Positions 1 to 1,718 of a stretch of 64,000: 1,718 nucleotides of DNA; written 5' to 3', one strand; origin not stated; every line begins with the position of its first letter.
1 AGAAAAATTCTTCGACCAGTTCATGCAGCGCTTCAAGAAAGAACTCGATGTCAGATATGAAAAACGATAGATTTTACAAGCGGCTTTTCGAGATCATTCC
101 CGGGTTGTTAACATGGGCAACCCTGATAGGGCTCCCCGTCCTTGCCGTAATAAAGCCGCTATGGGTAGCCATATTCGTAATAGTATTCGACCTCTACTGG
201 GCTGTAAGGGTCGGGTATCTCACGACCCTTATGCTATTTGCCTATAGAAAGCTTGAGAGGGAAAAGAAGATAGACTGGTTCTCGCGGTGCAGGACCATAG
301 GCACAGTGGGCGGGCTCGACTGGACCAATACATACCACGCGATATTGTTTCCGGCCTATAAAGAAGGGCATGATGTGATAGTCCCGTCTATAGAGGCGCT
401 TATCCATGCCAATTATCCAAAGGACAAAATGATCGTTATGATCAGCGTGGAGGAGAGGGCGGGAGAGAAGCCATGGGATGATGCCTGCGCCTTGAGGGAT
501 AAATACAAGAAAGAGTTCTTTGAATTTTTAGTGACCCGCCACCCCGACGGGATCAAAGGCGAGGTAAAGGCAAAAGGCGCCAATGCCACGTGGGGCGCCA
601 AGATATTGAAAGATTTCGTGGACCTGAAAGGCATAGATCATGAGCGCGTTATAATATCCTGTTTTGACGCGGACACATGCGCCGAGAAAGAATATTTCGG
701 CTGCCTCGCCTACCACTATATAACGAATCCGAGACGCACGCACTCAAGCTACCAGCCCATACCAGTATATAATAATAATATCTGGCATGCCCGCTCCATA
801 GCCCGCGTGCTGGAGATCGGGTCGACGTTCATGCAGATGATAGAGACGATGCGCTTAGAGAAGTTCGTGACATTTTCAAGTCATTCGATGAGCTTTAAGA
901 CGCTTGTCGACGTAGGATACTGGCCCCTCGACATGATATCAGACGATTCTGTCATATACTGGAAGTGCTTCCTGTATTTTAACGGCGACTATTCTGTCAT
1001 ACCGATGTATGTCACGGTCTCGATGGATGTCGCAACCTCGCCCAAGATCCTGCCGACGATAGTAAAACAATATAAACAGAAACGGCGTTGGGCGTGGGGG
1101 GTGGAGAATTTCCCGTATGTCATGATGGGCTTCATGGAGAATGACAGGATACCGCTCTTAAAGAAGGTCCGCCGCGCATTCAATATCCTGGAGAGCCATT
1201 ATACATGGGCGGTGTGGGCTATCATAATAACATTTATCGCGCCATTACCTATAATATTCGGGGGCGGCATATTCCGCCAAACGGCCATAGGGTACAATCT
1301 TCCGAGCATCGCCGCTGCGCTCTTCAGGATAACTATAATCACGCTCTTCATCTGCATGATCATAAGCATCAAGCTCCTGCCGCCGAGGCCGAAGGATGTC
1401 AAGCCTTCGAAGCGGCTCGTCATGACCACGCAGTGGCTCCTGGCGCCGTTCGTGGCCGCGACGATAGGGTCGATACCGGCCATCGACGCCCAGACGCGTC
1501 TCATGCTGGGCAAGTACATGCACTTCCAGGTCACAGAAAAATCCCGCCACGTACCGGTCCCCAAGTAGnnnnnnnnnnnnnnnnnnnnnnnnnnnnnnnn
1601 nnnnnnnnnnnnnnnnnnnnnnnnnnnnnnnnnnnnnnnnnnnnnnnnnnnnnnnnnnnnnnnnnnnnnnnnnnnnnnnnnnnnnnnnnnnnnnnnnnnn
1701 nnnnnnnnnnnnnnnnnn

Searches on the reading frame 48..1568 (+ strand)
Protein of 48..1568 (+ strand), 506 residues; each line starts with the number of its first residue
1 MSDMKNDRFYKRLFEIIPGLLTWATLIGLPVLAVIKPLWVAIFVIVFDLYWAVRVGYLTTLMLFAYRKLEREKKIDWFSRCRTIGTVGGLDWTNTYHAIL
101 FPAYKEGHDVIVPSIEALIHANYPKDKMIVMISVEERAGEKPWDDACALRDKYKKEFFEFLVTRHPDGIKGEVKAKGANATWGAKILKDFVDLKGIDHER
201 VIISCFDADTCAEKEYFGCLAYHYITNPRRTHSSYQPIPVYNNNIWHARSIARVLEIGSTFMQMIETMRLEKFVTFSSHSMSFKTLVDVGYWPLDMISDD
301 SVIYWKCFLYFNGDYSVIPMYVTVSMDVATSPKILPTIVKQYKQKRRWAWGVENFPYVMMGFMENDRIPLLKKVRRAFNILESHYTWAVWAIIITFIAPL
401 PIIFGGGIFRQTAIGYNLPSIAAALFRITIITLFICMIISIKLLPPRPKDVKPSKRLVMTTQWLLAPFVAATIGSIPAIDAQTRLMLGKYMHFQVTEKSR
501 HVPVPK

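Call 24: search_protein_families(library=ncbifam, proteins=[window:48-1568:+], max_evalue=0.00001)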
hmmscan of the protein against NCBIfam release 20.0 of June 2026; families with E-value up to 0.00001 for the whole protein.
window:48-1568:+ (506 aa): 0 families

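Call 34: find_homologous_proteins(query=window:48-1568:+, max_evalue=1e-50)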
Query window:48-1568:+ (506 aa): 6971 proteins with E <= 1e-50 among 8000 candidates; the best 120 are listed.
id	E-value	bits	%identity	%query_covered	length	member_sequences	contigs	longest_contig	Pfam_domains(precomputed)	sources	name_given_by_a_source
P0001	0.0e+0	1171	100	99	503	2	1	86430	PF13632.13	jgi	jgi:hypothetical protein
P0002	1.7e-297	1005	83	99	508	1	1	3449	PF13632.13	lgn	-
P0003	8.7e-283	957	80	98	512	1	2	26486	PF13632.13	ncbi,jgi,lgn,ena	ncbi:MAG: glycosyltransferase family 2 protein [Candidatus Omnitrophota bacterium]|jgi:hypothetical 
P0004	1.8e-277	939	78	99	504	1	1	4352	PF13632.13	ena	-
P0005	1.4e-276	936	78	99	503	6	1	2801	PF13632.13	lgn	-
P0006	2.4e-276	936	79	98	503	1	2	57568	PF13632.13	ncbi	-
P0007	5.9e-276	934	78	98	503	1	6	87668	PF13632.13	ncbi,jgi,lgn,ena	jgi:hypothetical protein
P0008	8.0e-275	931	78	98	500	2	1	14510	PF13632.13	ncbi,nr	ncbi:MAG: glycosyltransferase family 2 protein [Candidatus Omnitrophota bacterium]|nr:glycosyltransf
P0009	1.6e-274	930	77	98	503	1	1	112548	PF13632.13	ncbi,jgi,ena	ncbi:MAG: glycosyltransferase family 2 protein [Candidatus Omnitrophota bacterium]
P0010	1.9e-274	929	77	98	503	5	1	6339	PF13632.13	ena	-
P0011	2.4e-273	926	77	99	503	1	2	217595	PF13632.13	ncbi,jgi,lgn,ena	-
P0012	4.7e-273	925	76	98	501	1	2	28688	PF13632.13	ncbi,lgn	-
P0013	1.1e-272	923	77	98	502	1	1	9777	PF13632.13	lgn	-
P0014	1.2e-272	923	78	98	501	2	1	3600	PF13632.13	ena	-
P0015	2.8e-272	922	76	98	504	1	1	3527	PF13632.13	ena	-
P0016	5.3e-272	921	77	99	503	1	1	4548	PF13632.13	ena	-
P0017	1.0e-271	920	75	99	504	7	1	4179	PF13632.13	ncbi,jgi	ncbi:MAG: glycosyltransferase family 2 protein [Candidatus Omnitrophota bacterium]|jgi:hypothetical 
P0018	1.1e-271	920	75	98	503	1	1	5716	PF13632.13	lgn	-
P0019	4.2e-271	918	76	98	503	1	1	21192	PF13632.13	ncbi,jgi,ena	ncbi:MAG: glycosyltransferase family 2 protein [Candidatus Omnitrophota bacterium]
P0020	1.7e-270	916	75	98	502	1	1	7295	PF13632.13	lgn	-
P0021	2.1e-270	916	77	98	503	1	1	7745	PF13632.13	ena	-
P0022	3.3e-270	915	74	98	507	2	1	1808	PF13632.13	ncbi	-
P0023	6.4e-270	914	77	98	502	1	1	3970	PF13632.13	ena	-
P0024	1.3e-269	913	74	99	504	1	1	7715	PF13632.13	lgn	-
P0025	3.3e-269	912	75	98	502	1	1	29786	PF13632.13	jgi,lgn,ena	-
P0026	3.8e-269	912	75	98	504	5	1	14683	PF13632.13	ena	-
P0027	8.7e-269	911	75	98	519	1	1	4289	PF13632.13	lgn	-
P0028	9.7e-269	911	73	98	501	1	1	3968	PF13632.13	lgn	-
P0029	3.3e-268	909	76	98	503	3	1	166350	PF13632.13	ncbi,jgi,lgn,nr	ncbi:MAG: glycosyltransferase family 2 protein [Candidatus Omnitrophica bacterium]|jgi:hypothetical 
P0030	6.8e-268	908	74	98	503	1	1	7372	PF13632.13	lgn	-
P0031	8.3e-268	907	74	99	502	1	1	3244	PF13632.13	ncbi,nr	ncbi:MAG: glycosyltransferase family 2 protein [Candidatus Omnitrophica bacterium]|nr:glycosyltransf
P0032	1.3e-267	907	74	99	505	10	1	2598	PF13632.13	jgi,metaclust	metaclust:\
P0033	1.9e-267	906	75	98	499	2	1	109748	PF13632.13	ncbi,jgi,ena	ncbi:MAG: glycosyltransferase family 2 protein [Candidatus Omnitrophota bacterium]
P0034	2.7e-267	906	75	99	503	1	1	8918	PF13632.13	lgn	-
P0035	3.0e-267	906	76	98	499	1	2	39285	PF13632.13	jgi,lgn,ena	-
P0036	6.3e-267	905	75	98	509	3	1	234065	PF13632.13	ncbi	ncbi:MAG: glycosyltransferase family 2 protein [Candidatus Omnitrophota bacterium]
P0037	1.1e-266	904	74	98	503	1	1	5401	PF13632.13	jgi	-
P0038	2.0e-266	903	74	98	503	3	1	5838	PF13632.13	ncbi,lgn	-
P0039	7.7e-266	901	73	98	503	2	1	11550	PF13632.13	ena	-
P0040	9.3e-266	901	73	98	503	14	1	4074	PF13632.13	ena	-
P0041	1.3e-265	900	73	98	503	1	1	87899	PF13632.13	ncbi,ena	-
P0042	2.3e-265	899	73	98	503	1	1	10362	PF13632.13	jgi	jgi:hypothetical protein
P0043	3.2e-265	899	74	98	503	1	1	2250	PF13632.13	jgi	jgi:hypothetical protein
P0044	4.3e-265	898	73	99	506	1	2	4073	PF13632.13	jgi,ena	-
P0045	4.5e-265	898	75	98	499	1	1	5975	PF13632.13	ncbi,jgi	-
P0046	1.1e-264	897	74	98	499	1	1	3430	PF13632.13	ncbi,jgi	jgi:hypothetical protein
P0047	1.1e-264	897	74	98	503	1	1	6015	PF13632.13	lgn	-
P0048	1.4e-264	897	75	99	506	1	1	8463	PF13632.13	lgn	-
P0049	3.0e-264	896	74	98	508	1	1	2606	PF13632.13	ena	-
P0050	3.9e-264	895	74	98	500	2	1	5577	PF13632.13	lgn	-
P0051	6.8e-264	895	73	98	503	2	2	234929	PF13632.13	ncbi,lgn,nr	ncbi:MAG: glycosyltransferase family 2 protein [Candidatus Omnitrophica bacterium]|nr:glycosyltransf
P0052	7.9e-264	894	73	98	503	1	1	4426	PF13632.13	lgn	-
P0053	8.3e-264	894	75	99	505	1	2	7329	PF13632.13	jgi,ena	-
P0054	9.0e-264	894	75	98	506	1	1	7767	PF13632.13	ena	-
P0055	9.6e-264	894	74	96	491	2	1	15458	PF13632.13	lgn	-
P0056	1.0e-263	894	73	98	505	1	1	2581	PF13632.13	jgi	jgi:hypothetical protein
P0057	1.5e-263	893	75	98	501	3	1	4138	PF13632.13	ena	-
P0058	1.6e-263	893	73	98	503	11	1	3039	PF13632.13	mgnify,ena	mgnify:FL=1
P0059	1.8e-263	893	75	98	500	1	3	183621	PF13632.13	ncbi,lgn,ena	-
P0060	1.9e-263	893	74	98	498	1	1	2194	PF13632.13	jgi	jgi:hypothetical protein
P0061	6.0e-263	891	73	98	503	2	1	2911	PF13632.13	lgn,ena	-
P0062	6.5e-263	891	73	99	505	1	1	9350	PF13632.13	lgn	-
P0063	7.1e-263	891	73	99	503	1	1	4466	PF13632.13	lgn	-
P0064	1.7e-262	890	73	98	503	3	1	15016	PF13632.13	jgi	jgi:hypothetical protein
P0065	3.6e-262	889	72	98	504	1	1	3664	PF13632.13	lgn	-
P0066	4.7e-262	888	73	99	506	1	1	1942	PF13632.13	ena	-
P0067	5.0e-262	888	73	98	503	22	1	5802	PF13632.13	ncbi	-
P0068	5.6e-262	888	73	98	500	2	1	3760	PF13632.13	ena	-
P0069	5.7e-262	888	73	98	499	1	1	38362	PF13632.13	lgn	-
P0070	7.0e-262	888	75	98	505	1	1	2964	PF13632.13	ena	-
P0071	1.2e-261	887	73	99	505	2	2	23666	PF13632.13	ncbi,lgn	-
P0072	1.4e-261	887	74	98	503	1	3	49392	PF13632.13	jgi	jgi:hypothetical protein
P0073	1.6e-261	887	73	99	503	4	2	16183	PF13632.13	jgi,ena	-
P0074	1.9e-261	886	73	98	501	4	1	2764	PF13632.13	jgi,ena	-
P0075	2.0e-261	886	72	98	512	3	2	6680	PF13632.13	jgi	jgi:hypothetical protein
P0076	2.6e-261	886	71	99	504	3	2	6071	PF13632.13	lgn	-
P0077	2.8e-261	886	73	99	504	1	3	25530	PF13632.13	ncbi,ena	-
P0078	2.8e-261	886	74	98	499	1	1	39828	PF13632.13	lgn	-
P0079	7.8e-261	884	73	97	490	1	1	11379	PF13632.13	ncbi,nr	ncbi:MAG: glycosyltransferase family 2 protein, partial [Candidatus Omnitrophica bacterium]|nr:glyco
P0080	1.5e-260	884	72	99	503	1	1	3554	PF13632.13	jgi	jgi:hypothetical protein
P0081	6.7e-260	881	72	96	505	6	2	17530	PF13632.13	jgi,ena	-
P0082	1.1e-259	881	74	98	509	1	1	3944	PF13632.13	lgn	-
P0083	1.4e-259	880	73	98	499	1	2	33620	PF13632.13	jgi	jgi:hypothetical protein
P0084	1.7e-259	880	73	96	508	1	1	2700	PF13632.13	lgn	-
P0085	2.1e-259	880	73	98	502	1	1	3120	PF13632.13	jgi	jgi:hypothetical protein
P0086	6.1e-259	878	72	98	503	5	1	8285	PF13632.13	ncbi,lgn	ncbi:MAG: glycosyltransferase family 2 protein [Candidatus Omnitrophota bacterium]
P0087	9.5e-259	878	72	99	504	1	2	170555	PF13632.13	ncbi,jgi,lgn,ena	-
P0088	1.1e-258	877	72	98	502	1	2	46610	PF13632.13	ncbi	-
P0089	1.1e-258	877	72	99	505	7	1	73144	PF13632.13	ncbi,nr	ncbi:MAG: glycosyltransferase family 2 protein [Candidatus Omnitrophica bacterium]|nr:glycosyltransf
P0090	1.2e-258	877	73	98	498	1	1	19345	PF13632.13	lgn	-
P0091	2.1e-258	876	74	98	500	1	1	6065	PF13632.13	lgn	-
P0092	3.2e-258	876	73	98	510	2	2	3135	PF13632.13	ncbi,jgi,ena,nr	ncbi:MAG TPA: glycosyltransferase family 2 protein [Candidatus Omnitrophota bacterium]|nr:glycosyltr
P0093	4.7e-258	875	73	98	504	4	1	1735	PF13632.13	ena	-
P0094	5.6e-258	875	73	97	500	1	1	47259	PF13632.13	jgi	-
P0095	9.3e-258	874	72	99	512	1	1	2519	PF13632.13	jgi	jgi:hypothetical protein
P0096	1.1e-257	874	74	96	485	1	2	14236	PF13632.13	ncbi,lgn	-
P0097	1.6e-257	873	72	98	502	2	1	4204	PF13632.13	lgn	-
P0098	5.7e-257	872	71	98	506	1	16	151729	PF13632.13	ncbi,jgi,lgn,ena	-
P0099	1.7e-256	870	72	98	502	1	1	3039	PF13632.13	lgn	-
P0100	2.4e-256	870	72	98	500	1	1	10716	PF13632.13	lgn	-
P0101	3.1e-256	869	72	97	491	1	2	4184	PF13632.13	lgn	-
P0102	3.9e-256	869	72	99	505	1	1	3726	PF13632.13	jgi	-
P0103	6.4e-256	868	72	98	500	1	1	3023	PF13632.13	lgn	-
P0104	1.0e-255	868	73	98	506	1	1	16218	PF13632.13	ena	-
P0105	1.8e-255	867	71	99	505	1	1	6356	PF13632.13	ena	-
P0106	2.6e-254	863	72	98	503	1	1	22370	PF13632.13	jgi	jgi:hypothetical protein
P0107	3.0e-254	863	71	98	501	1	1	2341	PF13632.13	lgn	-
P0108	3.7e-254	862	72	95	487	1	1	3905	PF13632.13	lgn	-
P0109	1.5e-253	860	69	99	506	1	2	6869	PF13632.13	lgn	-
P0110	2.6e-252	856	70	98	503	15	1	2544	PF13632.13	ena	-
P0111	5.7e-249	845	70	98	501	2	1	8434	PF13632.13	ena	-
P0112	1.5e-248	844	70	99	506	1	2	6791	PF13632.13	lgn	-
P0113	7.4e-247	838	70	98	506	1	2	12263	PF13632.13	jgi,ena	-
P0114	8.2e-247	838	70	98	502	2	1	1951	PF13632.13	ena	-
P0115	6.3e-237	806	73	88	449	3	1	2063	PF13632.13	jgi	-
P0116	1.5e-232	791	66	98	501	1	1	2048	PF13632.13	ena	-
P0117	8.3e-218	742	76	80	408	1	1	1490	PF13632.13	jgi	jgi:hypothetical protein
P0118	1.8e-215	735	68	86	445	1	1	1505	PF13632.13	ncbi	-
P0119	3.9e-203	694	77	74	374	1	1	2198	PF13632.13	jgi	jgi:hypothetical protein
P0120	1.7e-202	692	79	71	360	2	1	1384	PF13632.13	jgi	jgi:hypothetical protein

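Call 35: find_encoding_contigs(protein=P0001, flank=10000, max_places=4)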
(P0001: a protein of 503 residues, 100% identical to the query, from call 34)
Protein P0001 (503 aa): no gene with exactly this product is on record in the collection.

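Call 36: find_encoding_contigs(protein=P0002, flank=10000, max_places=4)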
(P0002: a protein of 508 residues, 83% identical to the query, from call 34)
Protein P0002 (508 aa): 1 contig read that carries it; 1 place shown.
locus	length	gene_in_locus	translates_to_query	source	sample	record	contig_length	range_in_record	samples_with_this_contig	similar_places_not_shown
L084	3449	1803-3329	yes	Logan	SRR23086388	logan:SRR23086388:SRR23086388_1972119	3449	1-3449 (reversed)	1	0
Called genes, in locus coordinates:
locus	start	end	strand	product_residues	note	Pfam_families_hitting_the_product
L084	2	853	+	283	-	?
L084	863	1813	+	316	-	PF08308:PEGA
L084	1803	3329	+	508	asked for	PF13632:Glyco_trans_2_3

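Call 37: find_encoding_contigs(protein=P0003, flank=10000, max_places=4)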
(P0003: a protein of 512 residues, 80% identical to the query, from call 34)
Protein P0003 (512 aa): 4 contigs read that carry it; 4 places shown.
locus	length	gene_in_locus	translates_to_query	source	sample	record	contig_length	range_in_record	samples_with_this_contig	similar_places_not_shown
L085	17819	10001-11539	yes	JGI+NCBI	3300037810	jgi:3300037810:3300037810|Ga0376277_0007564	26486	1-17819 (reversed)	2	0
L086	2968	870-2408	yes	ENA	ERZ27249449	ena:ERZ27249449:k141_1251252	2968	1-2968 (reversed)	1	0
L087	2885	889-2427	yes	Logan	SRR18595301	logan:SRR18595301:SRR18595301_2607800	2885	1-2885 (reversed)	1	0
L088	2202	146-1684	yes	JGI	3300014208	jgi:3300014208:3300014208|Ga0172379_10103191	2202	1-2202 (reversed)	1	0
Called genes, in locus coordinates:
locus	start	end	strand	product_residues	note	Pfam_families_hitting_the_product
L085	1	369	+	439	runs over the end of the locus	PF01116:F_bP_aldolase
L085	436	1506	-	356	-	PF03739:LptF_LptG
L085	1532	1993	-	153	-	PF00156:Pribosyltran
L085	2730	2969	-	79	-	PF00313:CSD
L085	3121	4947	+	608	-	PF02446:Glyco_hydro_77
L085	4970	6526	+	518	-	PF00209:SNF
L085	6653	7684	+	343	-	PF21016:RlmN_N, PF04055:Radical_SAM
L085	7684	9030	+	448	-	PF07690:MFS_1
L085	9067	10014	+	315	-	PF08308:PEGA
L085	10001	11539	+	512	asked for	PF13632:Glyco_trans_2_3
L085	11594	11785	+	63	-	PF26391:MamI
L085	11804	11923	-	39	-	-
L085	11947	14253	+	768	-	PF00317:Ribonuc_red_lgN, PF02867:Ribonuc_red_lgC, PF12637:TSCPD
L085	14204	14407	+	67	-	-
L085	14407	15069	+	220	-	PF05552:MS_channel_1st_1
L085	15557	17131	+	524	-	PF02142:MGS, PF01808:AICARFT_IMPCHas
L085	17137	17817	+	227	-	?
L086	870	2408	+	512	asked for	PF13632:Glyco_trans_2_3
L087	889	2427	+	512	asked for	PF13632:Glyco_trans_2_3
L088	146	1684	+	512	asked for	PF13632:Glyco_trans_2_3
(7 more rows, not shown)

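Call 42: search_protein_families(library=pfam, proteins=[window:48-1568:+], max_evalue=0.001)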
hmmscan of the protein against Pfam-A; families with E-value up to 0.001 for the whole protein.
window:48-1568:+ (506 aa): 1 family
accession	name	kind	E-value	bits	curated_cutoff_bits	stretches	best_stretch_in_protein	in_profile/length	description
PF13632.12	Glyco_trans_2_3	-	1e-08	35.7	27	1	202-400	1-180/198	Glycosyl transferase family group 2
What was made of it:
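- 48..1568 (+): Upstream gene, family-2 glycosyltransferase. Its stop codon TAG (1566-1568) lies 2 nt before element A. Pfam PF13632, 35.7 bits against a cut-off of 27 (call 42).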

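Call 62: list_cluster_members(proteins=[P0001])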
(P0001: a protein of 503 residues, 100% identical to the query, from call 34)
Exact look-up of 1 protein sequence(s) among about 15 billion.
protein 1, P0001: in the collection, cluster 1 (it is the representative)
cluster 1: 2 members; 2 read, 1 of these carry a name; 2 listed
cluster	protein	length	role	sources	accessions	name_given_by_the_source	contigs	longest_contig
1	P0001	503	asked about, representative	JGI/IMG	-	hypothetical protein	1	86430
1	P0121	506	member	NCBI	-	-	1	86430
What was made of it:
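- Tried and rejected: The cluster listing gave no accession (call 62).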

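Call 63: find_encoding_contigs(protein=window:48-1568:+, flank=10000, max_places=4)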
Protein window:48-1568:+ (506 aa): no gene with exactly this product is on record in the collection.
